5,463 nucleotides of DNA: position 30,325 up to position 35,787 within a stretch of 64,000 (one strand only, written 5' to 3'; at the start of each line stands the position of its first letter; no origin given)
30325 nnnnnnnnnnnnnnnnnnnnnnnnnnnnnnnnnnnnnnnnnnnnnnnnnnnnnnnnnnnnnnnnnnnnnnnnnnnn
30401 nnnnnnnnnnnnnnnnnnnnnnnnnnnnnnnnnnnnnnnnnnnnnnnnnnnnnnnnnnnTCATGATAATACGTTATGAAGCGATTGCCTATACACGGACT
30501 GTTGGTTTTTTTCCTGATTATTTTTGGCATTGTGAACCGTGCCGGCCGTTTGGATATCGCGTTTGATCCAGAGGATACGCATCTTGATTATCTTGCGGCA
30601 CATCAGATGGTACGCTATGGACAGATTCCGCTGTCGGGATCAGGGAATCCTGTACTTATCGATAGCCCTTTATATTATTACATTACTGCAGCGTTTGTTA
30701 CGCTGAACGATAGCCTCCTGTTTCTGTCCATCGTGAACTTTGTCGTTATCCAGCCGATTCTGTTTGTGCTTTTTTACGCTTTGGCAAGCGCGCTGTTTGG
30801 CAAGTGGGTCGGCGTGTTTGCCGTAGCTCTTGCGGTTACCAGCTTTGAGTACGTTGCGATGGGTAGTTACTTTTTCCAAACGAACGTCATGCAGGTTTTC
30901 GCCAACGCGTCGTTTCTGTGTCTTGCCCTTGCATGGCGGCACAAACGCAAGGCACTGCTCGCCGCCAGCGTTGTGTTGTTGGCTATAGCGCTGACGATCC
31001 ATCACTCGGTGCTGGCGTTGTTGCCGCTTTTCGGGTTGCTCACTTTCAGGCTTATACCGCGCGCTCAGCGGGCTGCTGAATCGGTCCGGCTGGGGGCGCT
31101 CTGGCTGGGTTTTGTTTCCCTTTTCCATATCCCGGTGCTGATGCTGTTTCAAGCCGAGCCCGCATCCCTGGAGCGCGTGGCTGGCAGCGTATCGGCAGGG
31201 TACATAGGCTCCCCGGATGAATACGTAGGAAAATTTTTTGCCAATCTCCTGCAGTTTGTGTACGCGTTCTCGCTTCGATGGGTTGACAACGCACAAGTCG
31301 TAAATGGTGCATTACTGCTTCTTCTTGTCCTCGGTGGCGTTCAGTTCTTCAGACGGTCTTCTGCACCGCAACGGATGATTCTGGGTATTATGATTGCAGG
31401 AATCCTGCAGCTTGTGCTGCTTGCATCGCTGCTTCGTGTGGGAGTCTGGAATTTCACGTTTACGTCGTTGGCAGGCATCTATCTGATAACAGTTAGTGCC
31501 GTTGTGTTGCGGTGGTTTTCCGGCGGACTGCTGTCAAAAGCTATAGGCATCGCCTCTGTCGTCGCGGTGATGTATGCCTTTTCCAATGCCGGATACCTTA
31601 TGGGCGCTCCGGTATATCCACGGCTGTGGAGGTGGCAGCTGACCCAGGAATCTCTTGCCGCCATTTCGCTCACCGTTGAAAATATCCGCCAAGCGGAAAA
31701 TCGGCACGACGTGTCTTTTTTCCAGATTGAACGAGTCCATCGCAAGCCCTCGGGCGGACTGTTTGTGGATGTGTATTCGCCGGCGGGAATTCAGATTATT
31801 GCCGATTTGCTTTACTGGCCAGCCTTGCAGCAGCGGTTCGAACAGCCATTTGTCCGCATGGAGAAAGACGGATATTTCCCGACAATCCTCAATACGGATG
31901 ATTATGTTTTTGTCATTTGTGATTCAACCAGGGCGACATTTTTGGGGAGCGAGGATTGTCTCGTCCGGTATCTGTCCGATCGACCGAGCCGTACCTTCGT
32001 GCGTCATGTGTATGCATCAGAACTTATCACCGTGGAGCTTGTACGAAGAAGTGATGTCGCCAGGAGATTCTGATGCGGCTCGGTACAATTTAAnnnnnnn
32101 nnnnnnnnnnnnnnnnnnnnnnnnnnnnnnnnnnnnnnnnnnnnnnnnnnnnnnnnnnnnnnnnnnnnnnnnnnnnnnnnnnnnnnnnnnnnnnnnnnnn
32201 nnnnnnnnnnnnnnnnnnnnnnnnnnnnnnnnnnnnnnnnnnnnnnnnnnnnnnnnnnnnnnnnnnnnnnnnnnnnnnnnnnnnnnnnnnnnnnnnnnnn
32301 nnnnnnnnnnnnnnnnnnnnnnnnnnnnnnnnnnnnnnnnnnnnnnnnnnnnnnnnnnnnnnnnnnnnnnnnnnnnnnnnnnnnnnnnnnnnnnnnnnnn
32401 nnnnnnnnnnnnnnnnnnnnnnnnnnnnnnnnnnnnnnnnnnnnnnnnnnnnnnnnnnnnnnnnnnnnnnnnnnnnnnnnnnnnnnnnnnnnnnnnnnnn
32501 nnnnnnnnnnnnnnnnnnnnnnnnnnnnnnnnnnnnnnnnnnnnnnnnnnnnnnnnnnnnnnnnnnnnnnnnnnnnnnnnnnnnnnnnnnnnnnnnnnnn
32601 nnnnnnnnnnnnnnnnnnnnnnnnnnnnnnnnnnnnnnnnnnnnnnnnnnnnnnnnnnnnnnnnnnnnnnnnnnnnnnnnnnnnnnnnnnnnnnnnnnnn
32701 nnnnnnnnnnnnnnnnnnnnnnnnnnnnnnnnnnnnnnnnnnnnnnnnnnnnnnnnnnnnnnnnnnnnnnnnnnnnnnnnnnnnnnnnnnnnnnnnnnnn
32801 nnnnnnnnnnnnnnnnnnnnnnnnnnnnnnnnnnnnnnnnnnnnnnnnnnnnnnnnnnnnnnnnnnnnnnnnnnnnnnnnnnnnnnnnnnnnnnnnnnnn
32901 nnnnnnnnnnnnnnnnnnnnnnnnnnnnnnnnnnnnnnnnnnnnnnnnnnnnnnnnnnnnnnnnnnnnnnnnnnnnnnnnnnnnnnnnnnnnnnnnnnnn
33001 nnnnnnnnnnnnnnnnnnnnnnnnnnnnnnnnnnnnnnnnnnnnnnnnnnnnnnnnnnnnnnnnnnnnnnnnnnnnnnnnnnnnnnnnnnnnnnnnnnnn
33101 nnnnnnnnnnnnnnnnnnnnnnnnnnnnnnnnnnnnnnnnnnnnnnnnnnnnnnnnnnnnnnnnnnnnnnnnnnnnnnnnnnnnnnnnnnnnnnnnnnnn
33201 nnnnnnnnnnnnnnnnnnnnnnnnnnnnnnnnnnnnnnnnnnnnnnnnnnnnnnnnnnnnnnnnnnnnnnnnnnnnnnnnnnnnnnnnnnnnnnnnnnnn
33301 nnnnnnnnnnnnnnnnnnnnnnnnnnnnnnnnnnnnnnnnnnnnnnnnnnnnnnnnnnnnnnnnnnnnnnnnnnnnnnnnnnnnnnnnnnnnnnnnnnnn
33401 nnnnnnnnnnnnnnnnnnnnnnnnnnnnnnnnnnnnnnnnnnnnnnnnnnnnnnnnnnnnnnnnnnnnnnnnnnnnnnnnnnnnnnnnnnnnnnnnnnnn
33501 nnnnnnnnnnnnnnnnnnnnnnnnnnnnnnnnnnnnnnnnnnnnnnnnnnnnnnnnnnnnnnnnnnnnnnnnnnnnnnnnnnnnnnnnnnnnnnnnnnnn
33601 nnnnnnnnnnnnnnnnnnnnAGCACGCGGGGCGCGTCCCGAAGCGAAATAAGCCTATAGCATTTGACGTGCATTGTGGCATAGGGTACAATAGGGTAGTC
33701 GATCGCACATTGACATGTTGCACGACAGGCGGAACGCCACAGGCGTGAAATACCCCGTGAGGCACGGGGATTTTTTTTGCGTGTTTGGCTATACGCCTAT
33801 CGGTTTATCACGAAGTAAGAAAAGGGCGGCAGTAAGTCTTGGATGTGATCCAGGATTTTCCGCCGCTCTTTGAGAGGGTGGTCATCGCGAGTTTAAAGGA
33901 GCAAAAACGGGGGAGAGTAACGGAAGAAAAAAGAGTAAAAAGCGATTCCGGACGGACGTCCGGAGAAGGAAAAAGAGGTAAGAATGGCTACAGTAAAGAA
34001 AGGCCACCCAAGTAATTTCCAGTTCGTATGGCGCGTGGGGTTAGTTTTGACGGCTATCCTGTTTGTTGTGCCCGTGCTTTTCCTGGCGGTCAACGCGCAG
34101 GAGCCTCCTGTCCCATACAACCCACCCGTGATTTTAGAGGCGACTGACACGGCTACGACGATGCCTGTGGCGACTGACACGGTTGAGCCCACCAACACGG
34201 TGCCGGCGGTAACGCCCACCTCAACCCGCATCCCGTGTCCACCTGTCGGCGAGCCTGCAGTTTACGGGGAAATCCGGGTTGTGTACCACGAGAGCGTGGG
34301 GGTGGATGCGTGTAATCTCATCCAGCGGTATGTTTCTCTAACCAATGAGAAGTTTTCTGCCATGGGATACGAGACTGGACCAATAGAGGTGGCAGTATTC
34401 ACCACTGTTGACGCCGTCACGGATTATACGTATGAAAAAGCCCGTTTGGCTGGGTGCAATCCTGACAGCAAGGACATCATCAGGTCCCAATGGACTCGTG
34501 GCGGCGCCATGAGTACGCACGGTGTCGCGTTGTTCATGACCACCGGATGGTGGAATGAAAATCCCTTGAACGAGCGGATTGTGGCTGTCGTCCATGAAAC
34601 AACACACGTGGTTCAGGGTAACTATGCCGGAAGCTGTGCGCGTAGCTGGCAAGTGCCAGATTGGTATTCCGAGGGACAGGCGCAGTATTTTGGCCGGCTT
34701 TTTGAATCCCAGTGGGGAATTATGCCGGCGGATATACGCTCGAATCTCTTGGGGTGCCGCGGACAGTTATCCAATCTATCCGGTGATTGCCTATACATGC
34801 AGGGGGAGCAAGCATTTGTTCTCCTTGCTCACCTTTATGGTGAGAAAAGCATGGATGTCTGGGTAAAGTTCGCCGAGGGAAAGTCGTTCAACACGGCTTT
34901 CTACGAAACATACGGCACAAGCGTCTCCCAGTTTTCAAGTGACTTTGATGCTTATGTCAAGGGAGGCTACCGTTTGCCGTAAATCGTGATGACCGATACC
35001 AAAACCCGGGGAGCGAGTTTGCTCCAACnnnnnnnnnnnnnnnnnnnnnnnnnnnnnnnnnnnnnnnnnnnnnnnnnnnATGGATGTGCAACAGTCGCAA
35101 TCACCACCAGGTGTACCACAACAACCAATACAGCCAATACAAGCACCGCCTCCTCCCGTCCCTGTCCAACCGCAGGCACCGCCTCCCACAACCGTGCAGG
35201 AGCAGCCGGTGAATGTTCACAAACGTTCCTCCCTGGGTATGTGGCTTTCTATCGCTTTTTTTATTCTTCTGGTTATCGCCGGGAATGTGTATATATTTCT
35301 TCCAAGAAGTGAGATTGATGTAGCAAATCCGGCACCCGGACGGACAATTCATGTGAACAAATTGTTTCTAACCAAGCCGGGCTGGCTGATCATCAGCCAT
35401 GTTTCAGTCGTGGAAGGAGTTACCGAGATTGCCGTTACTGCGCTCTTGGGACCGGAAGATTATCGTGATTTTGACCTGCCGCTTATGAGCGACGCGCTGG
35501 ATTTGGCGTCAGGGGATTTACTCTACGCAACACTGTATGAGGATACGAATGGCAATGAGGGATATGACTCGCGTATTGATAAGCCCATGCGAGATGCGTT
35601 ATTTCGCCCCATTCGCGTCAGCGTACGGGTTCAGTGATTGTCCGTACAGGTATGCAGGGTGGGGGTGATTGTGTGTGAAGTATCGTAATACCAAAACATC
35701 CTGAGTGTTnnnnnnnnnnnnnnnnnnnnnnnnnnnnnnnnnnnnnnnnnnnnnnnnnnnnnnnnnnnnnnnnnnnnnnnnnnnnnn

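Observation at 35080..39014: Alternating cassette of small membrane-anchored paralogs (+ strand) and N-anchored LRR proteins (- strand)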

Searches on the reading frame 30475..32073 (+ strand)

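Call 12: search_protein_families(library=pfam, proteins=[window:30475-32073:+], max_evalue=0.001)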
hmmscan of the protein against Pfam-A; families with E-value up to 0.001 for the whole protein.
window:30475-32073:+ (532 aa): 1 family
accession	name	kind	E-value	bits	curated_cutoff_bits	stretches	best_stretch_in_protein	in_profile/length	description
PF13231.12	PMT_2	-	4.7e-05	24.1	26.1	1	64-201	3-139/160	Dolichyl-phosphate-mannose-protein mannosyltransferase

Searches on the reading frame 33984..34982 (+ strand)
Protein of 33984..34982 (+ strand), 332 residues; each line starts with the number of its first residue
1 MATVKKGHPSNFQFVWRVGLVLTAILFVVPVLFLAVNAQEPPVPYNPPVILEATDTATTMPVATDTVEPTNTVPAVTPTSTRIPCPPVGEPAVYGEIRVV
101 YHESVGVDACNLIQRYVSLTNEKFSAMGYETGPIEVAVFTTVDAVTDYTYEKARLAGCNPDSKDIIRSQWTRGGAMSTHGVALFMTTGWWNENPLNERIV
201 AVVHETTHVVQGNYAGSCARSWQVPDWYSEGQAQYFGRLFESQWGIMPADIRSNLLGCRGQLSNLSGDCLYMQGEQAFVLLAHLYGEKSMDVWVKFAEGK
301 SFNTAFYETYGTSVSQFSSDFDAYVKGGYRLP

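Call 3: search_protein_families(library=pfam, proteins=[window:33984-34982:+], max_evalue=1)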
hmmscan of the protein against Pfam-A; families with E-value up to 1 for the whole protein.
window:33984-34982:+ (332 aa): 4 families
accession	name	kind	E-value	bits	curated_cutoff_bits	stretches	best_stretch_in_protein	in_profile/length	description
PF13485.12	Peptidase_MA_2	-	1e-05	25.9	32.4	1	169-326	41-200/201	Peptidase MA superfamily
PF17660.6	BTRD1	-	0.013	15.8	23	1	305-331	3-29/50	Polyglycine hydrolase-like, structural repeat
PF07607.17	DUF1570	-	0.014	16.1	22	1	199-237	2-39/129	Protein of unknown function (DUF1570)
PF01752.23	Peptidase_M9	-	0.093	12.4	26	1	197-238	157-201/289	Collagenase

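Call 14: search_protein_families(library=ncbifam, proteins=[window:33984-34982:+], max_evalue=0.1)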
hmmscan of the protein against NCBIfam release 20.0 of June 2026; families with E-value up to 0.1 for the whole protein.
window:33984-34982:+ (332 aa): 1 family
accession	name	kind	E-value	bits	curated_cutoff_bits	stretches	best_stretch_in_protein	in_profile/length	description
NF033876.2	flagella_HExxH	equivalog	0.00071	19.1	205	1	195-321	128-259/384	flagellinolysin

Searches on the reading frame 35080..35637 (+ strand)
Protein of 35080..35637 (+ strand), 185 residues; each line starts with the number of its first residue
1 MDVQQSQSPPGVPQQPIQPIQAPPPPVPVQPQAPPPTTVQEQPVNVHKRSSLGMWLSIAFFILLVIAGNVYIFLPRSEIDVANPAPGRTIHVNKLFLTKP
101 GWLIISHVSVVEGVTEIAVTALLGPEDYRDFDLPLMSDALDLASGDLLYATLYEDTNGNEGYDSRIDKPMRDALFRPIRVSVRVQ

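Call 3: search_protein_families(library=pfam, proteins=[window:35080-35637:+], max_evalue=1)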
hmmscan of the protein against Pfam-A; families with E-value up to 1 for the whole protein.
window:35080-35637:+ (185 aa): 1 family
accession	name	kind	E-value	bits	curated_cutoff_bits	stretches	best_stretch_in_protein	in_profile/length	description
PF23951.1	DUF7282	-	1.3e-06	29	27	1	86-171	11-94/112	Domain of unknown function (DUF7282)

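Call 14: search_protein_families(library=ncbifam, proteins=[window:35080-35637:+], max_evalue=0.1)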
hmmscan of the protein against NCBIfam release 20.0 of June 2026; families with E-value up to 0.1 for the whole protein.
window:35080-35637:+ (185 aa): 1 family
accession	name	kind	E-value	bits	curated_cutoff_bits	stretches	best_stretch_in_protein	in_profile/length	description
TIGR02500.1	type_III_yscD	equivalog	0.072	12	86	1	6-88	69-161/413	type III secretion system inner membrane ring subunit SctD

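Call 69: search_protein_families(library=padloc, proteins=[window:35080-35637:+], max_evalue=0.01)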
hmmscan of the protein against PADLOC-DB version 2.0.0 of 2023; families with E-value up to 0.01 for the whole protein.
window:35080-35637:+ (185 aa): 0 families

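Call 91: search_protein_families(library=phrogs, proteins=[window:35080-35637:+], max_evalue=0.001)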
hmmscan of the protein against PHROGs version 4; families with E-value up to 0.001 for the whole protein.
window:35080-35637:+ (185 aa): 0 families

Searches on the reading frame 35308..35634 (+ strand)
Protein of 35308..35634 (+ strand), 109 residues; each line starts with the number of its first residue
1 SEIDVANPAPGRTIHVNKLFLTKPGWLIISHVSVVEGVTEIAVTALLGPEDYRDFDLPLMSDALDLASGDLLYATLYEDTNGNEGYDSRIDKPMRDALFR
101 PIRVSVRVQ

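Call 41: find_homologous_proteins(query=A8, max_evalue=0.000001)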
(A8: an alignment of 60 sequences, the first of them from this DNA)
Query A8 (60 sequences) (109 aa, profile of the alignment): 9 proteins with E <= 0.000001 among 525 candidates.
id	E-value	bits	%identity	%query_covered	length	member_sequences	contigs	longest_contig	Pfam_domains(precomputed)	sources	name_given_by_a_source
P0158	3.2e-29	119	100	100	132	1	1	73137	PF23951.2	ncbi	-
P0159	3.8e-28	116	59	96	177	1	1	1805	-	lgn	-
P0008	3.8e-26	109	63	100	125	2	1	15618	PF23951.2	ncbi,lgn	-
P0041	8.5e-25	105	22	87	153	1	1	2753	PF23951.2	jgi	jgi:hypothetical protein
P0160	2.7e-24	103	83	100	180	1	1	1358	-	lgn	-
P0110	6.4e-19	86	25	78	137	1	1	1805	PF23951.2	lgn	-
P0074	1.4e-18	85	-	-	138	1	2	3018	PF23951.2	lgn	-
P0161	1.3e-17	82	-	-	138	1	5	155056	-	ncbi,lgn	-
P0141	1.3e-15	75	32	30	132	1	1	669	-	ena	-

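Call 42: find_encoding_contigs(protein=P0161, flank=10000, max_places=5)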
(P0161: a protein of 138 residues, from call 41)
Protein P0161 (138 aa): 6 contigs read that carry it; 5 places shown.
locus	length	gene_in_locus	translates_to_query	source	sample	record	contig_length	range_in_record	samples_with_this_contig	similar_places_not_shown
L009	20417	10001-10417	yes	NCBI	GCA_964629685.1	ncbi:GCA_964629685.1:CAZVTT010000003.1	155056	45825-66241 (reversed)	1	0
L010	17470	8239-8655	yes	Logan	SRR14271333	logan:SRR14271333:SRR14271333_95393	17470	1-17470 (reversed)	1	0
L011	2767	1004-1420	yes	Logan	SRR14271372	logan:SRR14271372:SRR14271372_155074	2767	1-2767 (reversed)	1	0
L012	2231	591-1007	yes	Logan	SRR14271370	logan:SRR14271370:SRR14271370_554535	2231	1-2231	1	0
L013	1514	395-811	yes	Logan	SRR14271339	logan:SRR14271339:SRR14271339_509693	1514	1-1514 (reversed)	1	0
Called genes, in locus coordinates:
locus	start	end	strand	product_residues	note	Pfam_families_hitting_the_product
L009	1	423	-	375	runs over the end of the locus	PF01041:DegT_DnrJ_EryC1, PF01053:Cys_Met_Meta_PP (weak), PF00155:Aminotran_1_2, PF00266:Aminotran_5 (weak), PF01212:Beta_elim_lyase (weak)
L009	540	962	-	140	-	PF25084:LbH_EIF2B (faint), PF25087:GMPPB_C (faint), PF21711:DCTN5 (weak), PF00132:Hexapep, PF14602:Hexapep_2 (weak)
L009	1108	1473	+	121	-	PF00903:Glyoxalase (weak), PF18029:Glyoxalase_6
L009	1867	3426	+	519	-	-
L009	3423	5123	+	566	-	-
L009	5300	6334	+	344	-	PF13506:Glyco_transf_21 (weak), PF13641:Glyco_tranf_2_3, PF00535:Glycos_transf_2, PF10111:Glyco_tranf_2_2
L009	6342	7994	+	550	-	PF13231:PMT_2 (weak)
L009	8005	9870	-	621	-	PF13428:TPR_14 (faint), PF21033:RMD1-3 (faint), PF13431:TPR_17 (faint), PF00515:TPR_1 (faint), PF13414:TPR_11, PF13424:TPR_12 (weak), PF13432:TPR_16, PF14559:TPR_19 (weak), +3 more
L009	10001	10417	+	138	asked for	-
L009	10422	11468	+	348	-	PF23951:DUF7282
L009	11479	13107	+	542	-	-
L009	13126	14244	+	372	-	-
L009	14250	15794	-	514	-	PF10131:PTPS_related (weak)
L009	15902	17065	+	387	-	-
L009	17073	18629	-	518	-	PF13231:PMT_2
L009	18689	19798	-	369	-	PF01079:Hint (weak), PF05203:Hom_end_hint (weak), PF14623:Vint, PF07591:PT-HINT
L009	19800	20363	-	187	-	-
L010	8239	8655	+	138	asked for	-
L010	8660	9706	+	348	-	PF23951:DUF7282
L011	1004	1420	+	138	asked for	-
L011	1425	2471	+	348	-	PF23951:DUF7282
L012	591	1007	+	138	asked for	-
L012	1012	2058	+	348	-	PF23951:DUF7282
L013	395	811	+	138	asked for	-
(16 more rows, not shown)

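Call 44: find_encoding_contigs(protein=P0159, flank=10000, max_places=3)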
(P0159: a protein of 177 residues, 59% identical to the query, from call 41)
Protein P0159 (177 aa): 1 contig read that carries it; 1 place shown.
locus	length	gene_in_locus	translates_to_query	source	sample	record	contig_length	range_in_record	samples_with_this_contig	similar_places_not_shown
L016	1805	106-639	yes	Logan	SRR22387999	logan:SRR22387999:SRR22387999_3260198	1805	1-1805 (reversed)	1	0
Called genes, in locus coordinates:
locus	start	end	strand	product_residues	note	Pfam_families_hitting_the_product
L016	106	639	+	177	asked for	-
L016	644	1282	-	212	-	PF25019:LRR_R13L1-DRL21 (faint), PF23598:LRR_14, PF00560:LRR_1 (faint), PF13855:LRR_8, PF23598:LRR_14, PF13855:LRR_8, PF12799:LRR_4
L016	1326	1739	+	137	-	PF23951:DUF7282 (weak)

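Call 49: search_solved_structures(query=A8, max_evalue=1, show_alignments=2)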
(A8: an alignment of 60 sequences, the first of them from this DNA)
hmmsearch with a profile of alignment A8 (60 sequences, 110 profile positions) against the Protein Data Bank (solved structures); distinct sequences matched with E-value up to 1: 4.
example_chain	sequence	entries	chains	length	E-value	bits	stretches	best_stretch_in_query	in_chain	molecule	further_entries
8rza_A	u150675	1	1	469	0.085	16.1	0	41-85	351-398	Probable ribonuclease FAU-1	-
8wo8_A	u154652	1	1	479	0.09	16.1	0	41-85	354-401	Probable ribonuclease FAU-1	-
4kr6_A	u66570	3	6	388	0.45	13.8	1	23-66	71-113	Probable tRNA sulfurtransferase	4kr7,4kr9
2qz5_A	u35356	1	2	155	0.94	12.8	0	14-80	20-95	Axin interactor, dorsalization associated protein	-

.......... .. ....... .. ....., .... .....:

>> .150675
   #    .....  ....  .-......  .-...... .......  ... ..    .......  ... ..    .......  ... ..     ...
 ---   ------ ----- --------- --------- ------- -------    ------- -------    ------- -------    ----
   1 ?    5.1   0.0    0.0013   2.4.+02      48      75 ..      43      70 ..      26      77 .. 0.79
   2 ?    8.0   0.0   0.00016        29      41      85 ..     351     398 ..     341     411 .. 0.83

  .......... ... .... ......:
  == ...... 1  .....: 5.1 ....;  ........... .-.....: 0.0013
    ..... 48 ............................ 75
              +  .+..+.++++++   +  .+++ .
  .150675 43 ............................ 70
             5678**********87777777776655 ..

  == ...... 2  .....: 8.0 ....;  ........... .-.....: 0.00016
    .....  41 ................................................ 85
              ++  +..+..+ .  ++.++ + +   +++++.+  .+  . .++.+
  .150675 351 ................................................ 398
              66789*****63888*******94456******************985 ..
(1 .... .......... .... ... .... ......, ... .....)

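Call 87: find_encoding_contigs(protein=P0160, flank=5000, max_places=3)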
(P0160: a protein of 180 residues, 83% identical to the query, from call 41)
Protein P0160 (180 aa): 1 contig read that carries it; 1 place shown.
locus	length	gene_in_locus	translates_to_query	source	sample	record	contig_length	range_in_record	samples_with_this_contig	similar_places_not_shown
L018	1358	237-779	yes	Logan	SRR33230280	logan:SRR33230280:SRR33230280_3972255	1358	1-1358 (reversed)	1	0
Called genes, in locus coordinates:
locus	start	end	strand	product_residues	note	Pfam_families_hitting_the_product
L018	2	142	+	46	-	?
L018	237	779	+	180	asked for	-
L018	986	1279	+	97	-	-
